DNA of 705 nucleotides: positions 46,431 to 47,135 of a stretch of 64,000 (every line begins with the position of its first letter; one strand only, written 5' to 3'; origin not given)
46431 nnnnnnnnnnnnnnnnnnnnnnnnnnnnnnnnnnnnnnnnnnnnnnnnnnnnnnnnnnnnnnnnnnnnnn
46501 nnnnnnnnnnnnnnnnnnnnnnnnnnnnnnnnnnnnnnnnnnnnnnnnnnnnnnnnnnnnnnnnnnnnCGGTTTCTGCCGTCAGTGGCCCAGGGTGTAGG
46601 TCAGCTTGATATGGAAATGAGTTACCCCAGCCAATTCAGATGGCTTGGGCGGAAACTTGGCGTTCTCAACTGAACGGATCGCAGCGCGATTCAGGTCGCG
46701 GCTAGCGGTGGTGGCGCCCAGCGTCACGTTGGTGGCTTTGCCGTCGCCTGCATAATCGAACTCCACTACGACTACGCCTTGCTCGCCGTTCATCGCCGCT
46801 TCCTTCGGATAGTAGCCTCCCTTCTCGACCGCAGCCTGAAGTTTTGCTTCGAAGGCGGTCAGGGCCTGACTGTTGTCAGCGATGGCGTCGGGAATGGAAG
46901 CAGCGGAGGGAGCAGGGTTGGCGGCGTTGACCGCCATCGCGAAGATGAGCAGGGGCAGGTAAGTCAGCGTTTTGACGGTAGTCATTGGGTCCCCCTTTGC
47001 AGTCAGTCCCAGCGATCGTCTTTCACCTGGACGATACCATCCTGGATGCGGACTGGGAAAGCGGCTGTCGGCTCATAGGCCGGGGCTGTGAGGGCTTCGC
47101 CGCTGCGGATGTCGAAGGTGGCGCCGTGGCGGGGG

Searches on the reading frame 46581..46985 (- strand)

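Call 11: search_protein_families(library=pfam, proteins=[window:46581-46985:-])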
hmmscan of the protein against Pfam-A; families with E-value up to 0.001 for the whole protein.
window:46581-46985:- (134 aa): 2 families
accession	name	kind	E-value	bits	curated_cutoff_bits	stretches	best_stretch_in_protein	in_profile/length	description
PF03544.19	TonB_C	-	8e-14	52.3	24.6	1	58-130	4-77/79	Gram-negative bacterial TonB protein C-terminal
PF13103.11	TonB_2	-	0.00031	21.2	22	1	44-127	3-82/85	TonB C terminal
